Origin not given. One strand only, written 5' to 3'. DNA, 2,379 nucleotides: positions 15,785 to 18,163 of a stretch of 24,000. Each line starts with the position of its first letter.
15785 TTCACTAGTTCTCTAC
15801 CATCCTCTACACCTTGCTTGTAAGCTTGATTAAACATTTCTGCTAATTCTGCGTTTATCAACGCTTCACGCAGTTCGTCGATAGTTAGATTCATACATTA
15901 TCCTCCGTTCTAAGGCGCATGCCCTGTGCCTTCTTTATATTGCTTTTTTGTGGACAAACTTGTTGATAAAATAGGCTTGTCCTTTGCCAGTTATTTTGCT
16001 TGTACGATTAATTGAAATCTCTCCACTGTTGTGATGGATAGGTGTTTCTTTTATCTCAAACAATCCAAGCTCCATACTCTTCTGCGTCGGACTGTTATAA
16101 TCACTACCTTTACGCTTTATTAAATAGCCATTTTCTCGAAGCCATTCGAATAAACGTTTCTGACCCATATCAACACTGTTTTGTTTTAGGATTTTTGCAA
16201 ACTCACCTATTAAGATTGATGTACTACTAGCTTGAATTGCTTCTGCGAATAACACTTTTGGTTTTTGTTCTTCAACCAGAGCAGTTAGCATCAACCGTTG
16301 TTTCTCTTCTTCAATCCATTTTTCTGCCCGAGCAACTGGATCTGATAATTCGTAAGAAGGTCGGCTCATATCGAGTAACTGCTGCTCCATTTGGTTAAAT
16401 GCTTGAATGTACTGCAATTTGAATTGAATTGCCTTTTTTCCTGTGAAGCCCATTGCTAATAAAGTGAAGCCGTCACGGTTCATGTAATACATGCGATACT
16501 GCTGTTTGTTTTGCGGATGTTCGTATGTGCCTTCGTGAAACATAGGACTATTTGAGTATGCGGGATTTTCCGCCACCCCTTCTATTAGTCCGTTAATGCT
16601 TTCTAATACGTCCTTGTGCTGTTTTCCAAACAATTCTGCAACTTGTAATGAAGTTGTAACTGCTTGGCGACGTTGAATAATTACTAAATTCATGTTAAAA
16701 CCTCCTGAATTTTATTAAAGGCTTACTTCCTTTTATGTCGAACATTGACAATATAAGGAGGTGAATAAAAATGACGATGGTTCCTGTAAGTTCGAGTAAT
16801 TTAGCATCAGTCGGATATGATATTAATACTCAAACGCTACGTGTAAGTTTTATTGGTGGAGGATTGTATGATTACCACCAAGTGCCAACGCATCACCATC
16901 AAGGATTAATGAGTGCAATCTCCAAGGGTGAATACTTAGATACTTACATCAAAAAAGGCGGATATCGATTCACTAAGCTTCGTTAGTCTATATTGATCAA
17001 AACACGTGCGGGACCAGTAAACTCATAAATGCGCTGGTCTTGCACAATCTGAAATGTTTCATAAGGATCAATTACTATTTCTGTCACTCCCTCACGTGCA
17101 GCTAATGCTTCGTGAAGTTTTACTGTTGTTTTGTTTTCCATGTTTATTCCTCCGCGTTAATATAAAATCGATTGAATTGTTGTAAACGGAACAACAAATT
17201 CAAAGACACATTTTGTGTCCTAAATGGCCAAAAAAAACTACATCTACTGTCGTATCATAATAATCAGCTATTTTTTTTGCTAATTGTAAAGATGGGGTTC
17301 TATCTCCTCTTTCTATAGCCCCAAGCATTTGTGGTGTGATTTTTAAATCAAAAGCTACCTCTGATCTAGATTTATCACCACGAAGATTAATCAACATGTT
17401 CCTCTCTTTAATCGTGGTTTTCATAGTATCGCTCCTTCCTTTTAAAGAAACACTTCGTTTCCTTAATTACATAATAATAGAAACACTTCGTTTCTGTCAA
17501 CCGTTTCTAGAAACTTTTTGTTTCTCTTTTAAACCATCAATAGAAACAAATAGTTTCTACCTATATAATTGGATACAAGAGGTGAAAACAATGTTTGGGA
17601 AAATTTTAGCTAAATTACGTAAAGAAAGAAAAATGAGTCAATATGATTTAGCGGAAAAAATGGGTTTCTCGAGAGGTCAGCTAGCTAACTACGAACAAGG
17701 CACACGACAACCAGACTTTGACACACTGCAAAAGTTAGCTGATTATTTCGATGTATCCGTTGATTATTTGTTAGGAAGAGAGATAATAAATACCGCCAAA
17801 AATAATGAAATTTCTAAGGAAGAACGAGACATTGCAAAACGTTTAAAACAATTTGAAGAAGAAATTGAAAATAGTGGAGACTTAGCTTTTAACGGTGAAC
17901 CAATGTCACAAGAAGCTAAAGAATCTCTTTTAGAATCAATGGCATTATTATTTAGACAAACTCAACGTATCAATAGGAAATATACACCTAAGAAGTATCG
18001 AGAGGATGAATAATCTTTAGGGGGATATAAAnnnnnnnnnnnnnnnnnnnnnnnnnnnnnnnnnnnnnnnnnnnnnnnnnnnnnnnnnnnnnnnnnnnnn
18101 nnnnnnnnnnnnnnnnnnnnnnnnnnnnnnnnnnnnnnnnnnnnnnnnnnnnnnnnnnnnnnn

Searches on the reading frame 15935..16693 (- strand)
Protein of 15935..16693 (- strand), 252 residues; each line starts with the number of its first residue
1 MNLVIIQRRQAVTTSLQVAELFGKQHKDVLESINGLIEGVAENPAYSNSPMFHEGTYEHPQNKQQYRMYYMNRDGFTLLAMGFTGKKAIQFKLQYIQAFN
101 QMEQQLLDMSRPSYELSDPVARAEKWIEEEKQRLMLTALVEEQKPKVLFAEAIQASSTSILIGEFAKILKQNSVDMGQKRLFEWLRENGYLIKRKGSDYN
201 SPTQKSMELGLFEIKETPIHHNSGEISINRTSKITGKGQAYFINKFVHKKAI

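Call 101: search_protein_families(library=pfam, proteins=[window:15935-16693:-], max_evalue=0.0001)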
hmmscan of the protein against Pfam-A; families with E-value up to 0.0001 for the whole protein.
window:15935-16693:- (252 aa): 2 families
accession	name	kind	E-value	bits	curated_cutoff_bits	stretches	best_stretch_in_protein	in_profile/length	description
PF03374.19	ANT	-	9.9e-36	122.8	25.3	1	140-246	4-105/108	Phage antirepressor protein KilAC domain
PF09669.15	Phage_pRha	-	6.1e-32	110.5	29.9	1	13-104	1-91/91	Phage regulatory protein Rha (Phage_pRha)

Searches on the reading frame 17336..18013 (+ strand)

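Call 101: search_protein_families(library=pfam, proteins=[window:17336-18013:+], max_evalue=0.0001)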
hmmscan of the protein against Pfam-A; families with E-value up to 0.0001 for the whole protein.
window:17336-18013:+ (225 aa): 4 families
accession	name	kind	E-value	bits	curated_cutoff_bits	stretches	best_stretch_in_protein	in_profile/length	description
PF01381.28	HTH_3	-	4e-18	65.6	23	1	91-145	1-55/55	Helix-turn-helix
PF12844.13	HTH_19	-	3.9e-14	52.7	30.2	1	88-146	1-59/64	Helix-turn-helix domain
PF13443.12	HTH_26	-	7.1e-12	45.8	22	1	91-146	2-58/63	Cro/C1-type HTH DNA-binding domain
PF13560.12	HTH_31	-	5.4e-10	39.9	27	1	87-143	2-59/64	Helix-turn-helix domain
